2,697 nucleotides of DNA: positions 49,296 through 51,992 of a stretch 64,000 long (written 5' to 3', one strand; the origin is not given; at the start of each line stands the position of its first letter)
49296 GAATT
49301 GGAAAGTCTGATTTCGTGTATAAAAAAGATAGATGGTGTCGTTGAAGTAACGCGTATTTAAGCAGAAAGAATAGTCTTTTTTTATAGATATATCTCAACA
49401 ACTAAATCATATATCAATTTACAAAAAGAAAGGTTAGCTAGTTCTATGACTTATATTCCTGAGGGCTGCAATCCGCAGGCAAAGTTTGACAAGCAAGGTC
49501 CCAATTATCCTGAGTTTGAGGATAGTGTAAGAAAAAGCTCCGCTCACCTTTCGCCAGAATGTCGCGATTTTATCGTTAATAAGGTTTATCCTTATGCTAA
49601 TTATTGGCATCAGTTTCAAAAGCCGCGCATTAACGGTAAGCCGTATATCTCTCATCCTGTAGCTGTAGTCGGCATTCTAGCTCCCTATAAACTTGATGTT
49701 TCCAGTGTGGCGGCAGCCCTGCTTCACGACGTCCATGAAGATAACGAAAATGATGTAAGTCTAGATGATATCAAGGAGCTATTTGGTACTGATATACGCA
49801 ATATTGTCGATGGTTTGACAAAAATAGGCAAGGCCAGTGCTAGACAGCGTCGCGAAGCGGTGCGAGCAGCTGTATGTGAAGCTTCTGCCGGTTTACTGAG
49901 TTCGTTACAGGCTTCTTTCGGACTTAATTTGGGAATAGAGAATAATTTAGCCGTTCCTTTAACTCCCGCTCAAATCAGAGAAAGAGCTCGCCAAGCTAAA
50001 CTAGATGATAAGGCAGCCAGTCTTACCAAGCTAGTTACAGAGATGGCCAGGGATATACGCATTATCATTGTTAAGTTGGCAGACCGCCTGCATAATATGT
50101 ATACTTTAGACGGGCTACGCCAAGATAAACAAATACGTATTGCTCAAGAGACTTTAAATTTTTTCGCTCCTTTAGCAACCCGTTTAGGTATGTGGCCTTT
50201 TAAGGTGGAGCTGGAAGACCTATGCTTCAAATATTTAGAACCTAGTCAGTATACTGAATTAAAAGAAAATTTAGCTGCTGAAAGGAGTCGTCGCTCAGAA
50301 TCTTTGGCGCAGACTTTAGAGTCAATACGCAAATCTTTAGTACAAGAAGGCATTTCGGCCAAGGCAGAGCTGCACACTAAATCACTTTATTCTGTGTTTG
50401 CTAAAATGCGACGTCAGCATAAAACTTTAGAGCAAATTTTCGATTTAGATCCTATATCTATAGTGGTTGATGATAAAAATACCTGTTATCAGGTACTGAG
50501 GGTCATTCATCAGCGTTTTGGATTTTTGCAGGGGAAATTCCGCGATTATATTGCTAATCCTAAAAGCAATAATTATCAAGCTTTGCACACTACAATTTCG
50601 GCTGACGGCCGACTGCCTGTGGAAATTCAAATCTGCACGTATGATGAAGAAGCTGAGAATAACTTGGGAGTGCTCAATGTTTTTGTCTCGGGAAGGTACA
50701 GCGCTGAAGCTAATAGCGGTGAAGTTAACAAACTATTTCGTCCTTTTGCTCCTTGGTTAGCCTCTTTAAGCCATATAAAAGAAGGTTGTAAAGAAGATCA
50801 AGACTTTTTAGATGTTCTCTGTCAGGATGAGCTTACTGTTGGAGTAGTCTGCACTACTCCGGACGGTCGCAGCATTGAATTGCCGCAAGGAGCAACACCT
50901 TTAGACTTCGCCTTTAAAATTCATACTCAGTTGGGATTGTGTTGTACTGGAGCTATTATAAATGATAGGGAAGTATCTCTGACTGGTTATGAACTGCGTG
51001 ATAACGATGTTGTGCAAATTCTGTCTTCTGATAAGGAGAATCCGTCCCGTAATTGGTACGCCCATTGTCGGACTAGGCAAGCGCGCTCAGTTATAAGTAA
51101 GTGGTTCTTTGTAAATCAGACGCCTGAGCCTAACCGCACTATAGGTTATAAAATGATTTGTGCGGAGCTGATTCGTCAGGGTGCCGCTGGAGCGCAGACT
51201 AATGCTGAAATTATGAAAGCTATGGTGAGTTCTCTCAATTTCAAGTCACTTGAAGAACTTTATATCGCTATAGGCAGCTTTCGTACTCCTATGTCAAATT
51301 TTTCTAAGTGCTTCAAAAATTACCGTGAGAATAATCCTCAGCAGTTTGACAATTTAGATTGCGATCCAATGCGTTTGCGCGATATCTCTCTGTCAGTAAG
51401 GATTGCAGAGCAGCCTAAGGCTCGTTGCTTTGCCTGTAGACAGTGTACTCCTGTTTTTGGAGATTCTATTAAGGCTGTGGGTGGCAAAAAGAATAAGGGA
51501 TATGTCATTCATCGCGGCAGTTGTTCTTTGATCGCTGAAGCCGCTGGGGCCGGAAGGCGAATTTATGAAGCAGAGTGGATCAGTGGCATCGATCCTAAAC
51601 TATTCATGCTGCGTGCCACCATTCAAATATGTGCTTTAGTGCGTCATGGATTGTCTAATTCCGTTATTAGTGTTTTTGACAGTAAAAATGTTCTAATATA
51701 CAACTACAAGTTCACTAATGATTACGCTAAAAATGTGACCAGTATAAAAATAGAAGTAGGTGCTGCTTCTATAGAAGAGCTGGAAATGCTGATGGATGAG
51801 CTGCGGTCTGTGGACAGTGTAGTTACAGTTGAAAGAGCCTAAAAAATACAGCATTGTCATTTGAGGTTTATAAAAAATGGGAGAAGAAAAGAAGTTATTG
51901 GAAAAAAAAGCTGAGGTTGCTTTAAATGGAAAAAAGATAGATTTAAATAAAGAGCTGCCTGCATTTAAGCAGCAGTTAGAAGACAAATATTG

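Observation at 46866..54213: Three full-length long-RSH (RelA/SpoT homolog) genes in a head-to-tail array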

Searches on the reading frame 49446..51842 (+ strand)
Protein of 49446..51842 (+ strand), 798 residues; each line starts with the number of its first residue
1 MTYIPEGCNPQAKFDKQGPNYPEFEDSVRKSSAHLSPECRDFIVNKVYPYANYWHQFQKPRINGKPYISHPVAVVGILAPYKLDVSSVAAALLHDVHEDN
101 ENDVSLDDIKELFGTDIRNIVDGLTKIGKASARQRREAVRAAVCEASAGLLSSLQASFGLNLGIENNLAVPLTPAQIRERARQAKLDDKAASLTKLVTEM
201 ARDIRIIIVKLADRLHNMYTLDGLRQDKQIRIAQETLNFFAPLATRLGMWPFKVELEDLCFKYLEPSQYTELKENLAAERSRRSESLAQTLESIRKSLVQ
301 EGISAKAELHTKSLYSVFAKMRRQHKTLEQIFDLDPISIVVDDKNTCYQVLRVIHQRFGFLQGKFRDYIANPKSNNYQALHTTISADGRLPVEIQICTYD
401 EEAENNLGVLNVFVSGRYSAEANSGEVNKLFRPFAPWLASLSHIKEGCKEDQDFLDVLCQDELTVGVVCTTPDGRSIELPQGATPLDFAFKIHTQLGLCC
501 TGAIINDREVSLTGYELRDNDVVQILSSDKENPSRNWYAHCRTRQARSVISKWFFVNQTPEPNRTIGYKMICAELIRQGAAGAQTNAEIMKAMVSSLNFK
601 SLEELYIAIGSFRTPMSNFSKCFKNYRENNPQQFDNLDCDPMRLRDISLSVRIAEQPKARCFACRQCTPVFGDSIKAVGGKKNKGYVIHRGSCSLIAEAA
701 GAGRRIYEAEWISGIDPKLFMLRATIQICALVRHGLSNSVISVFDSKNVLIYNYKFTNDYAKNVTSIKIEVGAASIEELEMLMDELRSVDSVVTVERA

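Call 3: search_protein_families(library=pfam, proteins=[window:49446-51842:+], max_evalue=0.01)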
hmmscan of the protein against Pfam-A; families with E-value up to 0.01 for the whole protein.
window:49446-51842:+ (798 aa): 5 families
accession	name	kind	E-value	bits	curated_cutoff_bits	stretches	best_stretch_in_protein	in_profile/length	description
PF13328.12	HD_4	-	1.7e-33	116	27.2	2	179-250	85-156/156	HD domain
PF04607.23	RelA_SpoT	-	7.6e-25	87.8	27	1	311-409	3-102/113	Region found in RelA / SpoT proteins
PF02824.27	TGS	-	1.9e-15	57.1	22.2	1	469-526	3-59/60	TGS domain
PF13291.12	ACT_4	-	1.8e-09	38.6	27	1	723-797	6-80/80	ACT domain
PF01966.28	HD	-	1.3e-08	35.6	22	1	67-218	1-116/116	HD domain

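Call 4: search_protein_families(library=ncbifam, proteins=[window:49446-51842:+], max_evalue=0.01)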
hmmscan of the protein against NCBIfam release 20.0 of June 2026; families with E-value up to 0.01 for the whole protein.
window:49446-51842:+ (798 aa): 5 families
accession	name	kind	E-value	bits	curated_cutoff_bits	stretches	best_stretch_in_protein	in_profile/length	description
TIGR00691.1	spoT_relA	subfamily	3.5e-154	514.8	499.2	1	48-796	2-686/687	RelA/SpoT family protein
NF008303.0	PRK11092.1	equivalog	6.4e-107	358.5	947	2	185-797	111-699/702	bifunctional GTP diphosphokinase/guanosine-3',5'-bis pyrophosphate 3'-pyrophosphohydrolase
NF008124.0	PRK10872.1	equivalog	6.5e-86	289.5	728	1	189-797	131-740/744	GTP diphosphokinase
NF053588.1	GTPPhKinYjbM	equivalog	0.00018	21.3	320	1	287-385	17-122/201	GTP diphosphokinase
NF007171.0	PRK09602.1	subfamily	0.00022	20.2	387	1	479-528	346-396/397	YchF-related putative GTPase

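Call 7: search_solved_structures(query=window:49446-51842:+, max_evalue=1e-10, show_alignments=2)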
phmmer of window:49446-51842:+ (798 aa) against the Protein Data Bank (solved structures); distinct sequences matched with E-value up to 1e-10: 16.
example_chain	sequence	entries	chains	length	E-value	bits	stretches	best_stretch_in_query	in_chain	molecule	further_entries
6yxa_A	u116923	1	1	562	5.7e-94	319.2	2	187-611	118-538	GTP pyrophosphokinase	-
8fr8_I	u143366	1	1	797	1.4e-88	301.3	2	192-796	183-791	GTP pyrophosphokinase RelA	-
7oiw_A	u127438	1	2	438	3.3e-80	273.7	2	185-502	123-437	GTP pyrophosphokinase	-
5iqr_8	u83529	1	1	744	9.3e-75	255.6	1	189-797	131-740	GTP pyrophosphokinase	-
5kps_A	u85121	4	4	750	9.6e-75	255.6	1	189-797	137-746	GTP pyrophosphokinase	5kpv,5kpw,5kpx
5l3p_z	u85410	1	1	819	1.4e-71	245.1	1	191-712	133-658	GTP pyrophosphokinase,GTP pyrophosphokinase,GTP pyrophosphokinase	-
8acu_A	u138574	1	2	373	4e-70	240.3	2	188-410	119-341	GTP pyrophosphokinase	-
1vj7_A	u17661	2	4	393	1.5e-68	235.1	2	191-457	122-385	Bifunctional RELA/SPOT | Bifunctional (p)ppGpp synthase/hydrolase RelA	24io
6s2t_A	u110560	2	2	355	1.2e-62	215.6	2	189-399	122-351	(P)ppGpp synthetase I, SpoT/RelA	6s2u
7ohg_A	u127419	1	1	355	1.2e-62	215.6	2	189-399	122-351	Guanosine-3',5'-bis(Diphosphate) 3'-pyrophosphohydrolase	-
6s2v_A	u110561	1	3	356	1.2e-62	215.6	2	189-399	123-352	(P)ppGpp synthetase I, SpoT/RelA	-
5xnx_A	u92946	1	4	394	2.4e-57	198.1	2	191-409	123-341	Bifunctional (p)ppGpp synthase/hydrolase RelA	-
9s6k_B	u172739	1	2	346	8e-54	186.4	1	190-399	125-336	GTP pyrophosphokinase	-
7qpr_A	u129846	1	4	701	5.3e-44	154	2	188-574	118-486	ACT domain protein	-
7qps_A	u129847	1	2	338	6.3e-34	120.6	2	188-385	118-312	ACT domain protein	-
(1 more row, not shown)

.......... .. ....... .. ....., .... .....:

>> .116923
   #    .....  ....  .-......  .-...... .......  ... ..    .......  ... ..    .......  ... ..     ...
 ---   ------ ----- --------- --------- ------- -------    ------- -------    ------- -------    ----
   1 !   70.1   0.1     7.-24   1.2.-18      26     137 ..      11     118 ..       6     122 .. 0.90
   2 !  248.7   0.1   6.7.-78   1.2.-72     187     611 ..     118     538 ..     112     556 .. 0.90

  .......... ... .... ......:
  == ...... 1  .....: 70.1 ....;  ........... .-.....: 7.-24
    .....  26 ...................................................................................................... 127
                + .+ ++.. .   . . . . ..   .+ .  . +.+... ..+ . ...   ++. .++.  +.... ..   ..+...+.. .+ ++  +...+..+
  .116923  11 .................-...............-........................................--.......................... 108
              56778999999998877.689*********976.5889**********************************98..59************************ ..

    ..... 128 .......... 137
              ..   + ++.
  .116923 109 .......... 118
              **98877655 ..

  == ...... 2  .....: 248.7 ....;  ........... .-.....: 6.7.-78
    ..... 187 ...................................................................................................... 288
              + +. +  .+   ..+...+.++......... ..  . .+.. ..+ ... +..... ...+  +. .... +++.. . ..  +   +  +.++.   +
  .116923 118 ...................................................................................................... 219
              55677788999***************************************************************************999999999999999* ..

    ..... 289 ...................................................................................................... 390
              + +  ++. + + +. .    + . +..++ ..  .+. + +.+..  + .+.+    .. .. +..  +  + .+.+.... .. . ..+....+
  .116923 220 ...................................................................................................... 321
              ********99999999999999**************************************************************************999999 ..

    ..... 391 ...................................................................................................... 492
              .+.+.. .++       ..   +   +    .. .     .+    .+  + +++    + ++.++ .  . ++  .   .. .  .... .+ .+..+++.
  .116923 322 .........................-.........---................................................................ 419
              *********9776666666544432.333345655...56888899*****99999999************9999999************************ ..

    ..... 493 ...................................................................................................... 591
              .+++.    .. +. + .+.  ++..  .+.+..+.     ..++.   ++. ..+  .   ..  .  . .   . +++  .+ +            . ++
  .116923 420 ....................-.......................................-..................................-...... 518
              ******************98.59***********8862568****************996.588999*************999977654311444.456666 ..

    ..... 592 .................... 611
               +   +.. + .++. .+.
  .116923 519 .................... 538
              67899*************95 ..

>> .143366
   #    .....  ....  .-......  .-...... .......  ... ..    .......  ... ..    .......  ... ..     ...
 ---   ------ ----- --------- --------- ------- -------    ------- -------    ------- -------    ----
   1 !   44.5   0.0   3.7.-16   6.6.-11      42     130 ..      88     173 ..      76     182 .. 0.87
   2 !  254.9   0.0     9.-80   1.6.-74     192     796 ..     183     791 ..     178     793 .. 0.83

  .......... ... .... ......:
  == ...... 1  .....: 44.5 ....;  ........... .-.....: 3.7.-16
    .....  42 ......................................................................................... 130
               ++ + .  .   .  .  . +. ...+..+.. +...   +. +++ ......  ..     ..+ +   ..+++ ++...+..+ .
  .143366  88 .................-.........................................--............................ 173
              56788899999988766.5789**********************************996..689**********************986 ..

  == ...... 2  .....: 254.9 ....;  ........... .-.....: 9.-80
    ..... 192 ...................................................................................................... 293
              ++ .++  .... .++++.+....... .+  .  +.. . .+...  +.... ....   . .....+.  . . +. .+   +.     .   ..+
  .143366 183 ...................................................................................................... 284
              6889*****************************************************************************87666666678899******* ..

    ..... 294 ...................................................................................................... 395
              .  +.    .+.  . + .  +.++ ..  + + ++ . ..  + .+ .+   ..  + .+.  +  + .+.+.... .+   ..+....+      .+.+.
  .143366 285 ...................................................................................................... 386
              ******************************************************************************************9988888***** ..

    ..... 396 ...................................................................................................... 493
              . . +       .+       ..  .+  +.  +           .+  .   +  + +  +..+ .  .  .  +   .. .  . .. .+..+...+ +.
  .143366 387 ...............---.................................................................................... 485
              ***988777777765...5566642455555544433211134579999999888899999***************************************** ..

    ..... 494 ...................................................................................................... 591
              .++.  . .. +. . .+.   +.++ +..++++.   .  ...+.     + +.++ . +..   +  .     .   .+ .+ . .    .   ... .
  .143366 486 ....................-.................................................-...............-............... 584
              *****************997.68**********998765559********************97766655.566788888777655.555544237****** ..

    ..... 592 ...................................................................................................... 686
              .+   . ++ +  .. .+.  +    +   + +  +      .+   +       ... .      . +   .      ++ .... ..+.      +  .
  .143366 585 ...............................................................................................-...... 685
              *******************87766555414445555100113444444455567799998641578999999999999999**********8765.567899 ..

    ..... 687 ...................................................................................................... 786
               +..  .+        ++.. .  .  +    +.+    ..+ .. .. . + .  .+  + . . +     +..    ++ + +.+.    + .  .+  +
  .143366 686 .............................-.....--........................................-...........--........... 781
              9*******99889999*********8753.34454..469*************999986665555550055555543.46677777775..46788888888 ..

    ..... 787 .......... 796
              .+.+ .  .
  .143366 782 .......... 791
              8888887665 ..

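Call 8: find_homologous_proteins(query=window:49446-51842:+, max_evalue=1e-20)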
Query window:49446-51842:+ (798 aa): 7732 proteins with E <= 1e-20 among 8000 candidates; the best 120 are listed.
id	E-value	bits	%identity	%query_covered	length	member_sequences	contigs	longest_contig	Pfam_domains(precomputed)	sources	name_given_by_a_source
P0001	0.0e+0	1823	100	100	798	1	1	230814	PF04607.24,PF13328.13,PF02824.28,PF01966.29,PF13291.13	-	-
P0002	0.0e+0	1661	89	100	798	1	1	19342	PF04607.24,PF13328.13,PF02824.28,PF01966.29,PF13291.13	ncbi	ncbi:MAG: RelA/SpoT family protein [Candidatus Bruticola sp.]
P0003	0.0e+0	1438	78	100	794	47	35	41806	PF04607.24,PF13328.13,PF19296.6,PF02824.28,PF01966.29,PF13291.13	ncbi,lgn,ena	-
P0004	0.0e+0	1245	67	100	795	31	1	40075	PF04607.24,PF13328.13,PF02824.28,PF01966.29,PF13291.13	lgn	-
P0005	0.0e+0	1189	66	100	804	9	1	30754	PF04607.24,PF13328.13,PF02824.28,PF01966.29,PF13291.13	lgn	-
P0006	0.0e+0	1106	61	100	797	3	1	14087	PF04607.24,PF13328.13,PF02824.28,PF01966.29,PF13291.13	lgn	-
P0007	0.0e+0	1095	61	100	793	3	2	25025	PF04607.24,PF13328.13,PF02824.28,PF01966.29,PF13291.13,PF28438.1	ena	-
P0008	5.1e-252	857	50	100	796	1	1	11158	PF04607.24,PF13328.13,PF02824.28,PF01966.29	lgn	-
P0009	1.0e-168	581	39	98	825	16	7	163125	PF04607.24,PF13328.13,PF02824.28,PF01966.29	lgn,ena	-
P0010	2.2e-109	385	32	99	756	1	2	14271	PF04607.24,PF13328.13,PF19296.6,PF02824.28,PF01966.29,PF13291.13,PF01842.32,PF28438.1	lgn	-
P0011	3.8e-109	384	31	98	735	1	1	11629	PF04607.24,PF13328.13,PF19296.6,PF02824.28,PF01966.29,PF13291.13,PF28438.1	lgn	-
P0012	1.7e-108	382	32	94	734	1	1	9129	PF04607.24,PF13328.13,PF19296.6,PF02824.28,PF01966.29,PF13291.13,PF01842.32,PF28438.1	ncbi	-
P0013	4.2e-107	378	31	95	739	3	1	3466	PF04607.24,PF13328.13,PF19296.6,PF02824.28,PF01966.29,PF22629.3,PF13291.13,PF01842.32,PF28438.1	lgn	-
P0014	8.1e-107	377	32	95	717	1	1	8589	PF04607.24,PF13328.13,PF19296.6,PF02824.28,PF01966.29,PF13291.13,PF28438.1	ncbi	-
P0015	8.8e-107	376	32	90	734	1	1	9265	PF04607.24,PF13328.13,PF19296.6,PF02824.28,PF01966.29,PF13291.13,PF01842.32,PF28438.1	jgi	jgi:GTP pyrophosphokinase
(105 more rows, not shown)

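Call 10: find_encoding_contigs(protein=P0003, flank=7000, max_places=3)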
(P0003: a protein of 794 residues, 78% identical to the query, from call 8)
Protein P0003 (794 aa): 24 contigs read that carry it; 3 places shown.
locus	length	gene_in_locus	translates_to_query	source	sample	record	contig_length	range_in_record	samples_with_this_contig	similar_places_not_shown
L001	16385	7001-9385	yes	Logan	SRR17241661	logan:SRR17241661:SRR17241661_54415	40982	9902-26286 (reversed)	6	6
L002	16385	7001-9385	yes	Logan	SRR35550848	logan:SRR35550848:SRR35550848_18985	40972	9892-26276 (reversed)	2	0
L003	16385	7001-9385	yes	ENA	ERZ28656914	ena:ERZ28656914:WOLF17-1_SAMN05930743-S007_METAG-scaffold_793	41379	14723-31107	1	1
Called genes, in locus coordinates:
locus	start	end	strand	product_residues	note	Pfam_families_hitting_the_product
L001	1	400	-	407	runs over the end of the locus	PF00962:A_deaminase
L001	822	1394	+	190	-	-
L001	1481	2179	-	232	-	-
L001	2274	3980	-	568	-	PF01401:Peptidase_M2, PF01432:Peptidase_M3, PF02074:Peptidase_M32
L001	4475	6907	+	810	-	PF13328:HD_4, PF04607:RelA_SpoT, PF02824:TGS, PF28438:RelA_RIS (weak), PF13291:ACT_4 (weak)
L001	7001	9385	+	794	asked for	PF13328:HD_4, PF01966:HD (weak), PF19296:RelA_AH (faint), PF13328:HD_4, PF04607:RelA_SpoT, PF02824:TGS, PF13291:ACT_4 (weak)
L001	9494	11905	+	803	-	PF13328:HD_4, PF04607:RelA_SpoT, PF02824:TGS, PF19296:RelA_AH, PF28438:RelA_RIS, PF13291:ACT_4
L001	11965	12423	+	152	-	PF02580:Tyr_Deacylase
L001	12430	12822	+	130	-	PF00072:Response_reg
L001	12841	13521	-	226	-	PF04263:TPK_catalytic, PF04265:TPK_B1_binding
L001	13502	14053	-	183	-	PF09515:Thia_YuaJ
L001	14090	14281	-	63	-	PF00830:Ribosomal_L28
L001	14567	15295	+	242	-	-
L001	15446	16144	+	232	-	PF13197:DUF4013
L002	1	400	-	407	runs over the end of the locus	PF00962:A_deaminase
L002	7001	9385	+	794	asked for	PF13328:HD_4, PF01966:HD (weak), PF19296:RelA_AH (faint), PF13328:HD_4, PF04607:RelA_SpoT, PF02824:TGS, PF13291:ACT_4 (weak)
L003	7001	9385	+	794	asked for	PF13328:HD_4, PF01966:HD (weak), PF19296:RelA_AH (faint), PF13328:HD_4, PF04607:RelA_SpoT, PF02824:TGS, PF13291:ACT_4 (weak)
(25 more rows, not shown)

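Call 11: find_encoding_contigs(protein=P0008, flank=7000, max_places=2)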
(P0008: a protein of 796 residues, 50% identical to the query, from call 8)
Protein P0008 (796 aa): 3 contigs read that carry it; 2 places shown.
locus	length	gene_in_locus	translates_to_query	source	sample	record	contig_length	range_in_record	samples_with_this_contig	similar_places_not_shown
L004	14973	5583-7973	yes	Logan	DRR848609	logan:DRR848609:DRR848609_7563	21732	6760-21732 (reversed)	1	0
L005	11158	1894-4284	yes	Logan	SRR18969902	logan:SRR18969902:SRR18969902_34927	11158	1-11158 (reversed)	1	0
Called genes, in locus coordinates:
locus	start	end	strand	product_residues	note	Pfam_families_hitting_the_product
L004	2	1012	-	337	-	?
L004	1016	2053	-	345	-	PF26370:KDD_N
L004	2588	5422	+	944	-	PF13328:HD_4 (faint), PF04607:RelA_SpoT, PF02824:TGS, PF13291:ACT_4 (faint)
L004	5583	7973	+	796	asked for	PF13328:HD_4, PF01966:HD (weak), PF04607:RelA_SpoT, PF02824:TGS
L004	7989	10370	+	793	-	PF01966:HD (faint), PF13328:HD_4, PF04607:RelA_SpoT, PF02824:TGS, PF19296:RelA_AH, PF28438:RelA_RIS, PF13291:ACT_4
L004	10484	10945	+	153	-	PF02580:Tyr_Deacylase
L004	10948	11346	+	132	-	PF00072:Response_reg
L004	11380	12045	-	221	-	PF04263:TPK_catalytic, PF04265:TPK_B1_binding (weak)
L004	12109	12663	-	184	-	PF09515:Thia_YuaJ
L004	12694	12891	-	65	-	PF00830:Ribosomal_L28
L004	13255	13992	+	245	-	PF13197:DUF4013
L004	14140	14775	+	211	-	PF13197:DUF4013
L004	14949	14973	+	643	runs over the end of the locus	PF02321:OEP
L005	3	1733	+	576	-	?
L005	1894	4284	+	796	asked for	PF13328:HD_4, PF01966:HD (weak), PF04607:RelA_SpoT, PF02824:TGS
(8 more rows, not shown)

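Call 12: find_encoding_contigs(protein=P0009, flank=7000, max_places=3)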
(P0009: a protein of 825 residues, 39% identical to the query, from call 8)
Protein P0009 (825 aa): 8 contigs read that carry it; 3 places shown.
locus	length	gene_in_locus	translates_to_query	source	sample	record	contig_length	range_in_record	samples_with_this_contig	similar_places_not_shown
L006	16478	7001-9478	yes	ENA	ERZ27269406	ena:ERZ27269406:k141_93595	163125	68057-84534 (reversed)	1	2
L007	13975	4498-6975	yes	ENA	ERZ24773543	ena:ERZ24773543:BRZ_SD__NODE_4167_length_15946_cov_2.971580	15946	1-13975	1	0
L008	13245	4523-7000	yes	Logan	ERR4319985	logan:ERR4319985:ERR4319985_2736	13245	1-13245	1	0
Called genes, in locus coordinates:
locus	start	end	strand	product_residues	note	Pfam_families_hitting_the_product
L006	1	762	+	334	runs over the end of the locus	-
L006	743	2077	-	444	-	PF03446:NAD_binding_2 (faint), PF03721:UDPG_MGDP_dh_N, PF03807:F420_oxidored (faint), PF00984:UDPG_MGDP_dh, PF03720:UDPG_MGDP_dh_C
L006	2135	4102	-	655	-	PF11741:AMIN (faint), PF09992:NAGPA, PF02369:Big_1 (faint)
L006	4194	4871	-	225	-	PF00753:Lactamase_B, PF13483:Lactamase_B_3, PF12706:Lactamase_B_2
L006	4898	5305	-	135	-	PF03682:UPF0158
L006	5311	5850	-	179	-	PF02542:YgbB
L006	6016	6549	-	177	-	-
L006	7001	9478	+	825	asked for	PF01966:HD (faint), PF13328:HD_4, PF04607:RelA_SpoT, PF02824:TGS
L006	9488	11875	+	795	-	PF13328:HD_4, PF01966:HD, PF04607:RelA_SpoT, PF02824:TGS, PF13291:ACT_4 (weak)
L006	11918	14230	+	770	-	PF13328:HD_4, PF01966:HD, PF04607:RelA_SpoT, PF02824:TGS, PF19296:RelA_AH, PF28438:RelA_RIS, PF13291:ACT_4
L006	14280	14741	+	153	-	PF02580:Tyr_Deacylase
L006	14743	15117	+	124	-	PF00072:Response_reg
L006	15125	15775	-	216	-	PF04263:TPK_catalytic, PF04265:TPK_B1_binding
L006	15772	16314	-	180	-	PF09515:Thia_YuaJ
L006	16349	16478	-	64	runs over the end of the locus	PF00830:Ribosomal_L28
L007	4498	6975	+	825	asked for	PF01966:HD (faint), PF13328:HD_4, PF04607:RelA_SpoT, PF02824:TGS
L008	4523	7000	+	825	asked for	PF01966:HD (faint), PF13328:HD_4, PF04607:RelA_SpoT, PF02824:TGS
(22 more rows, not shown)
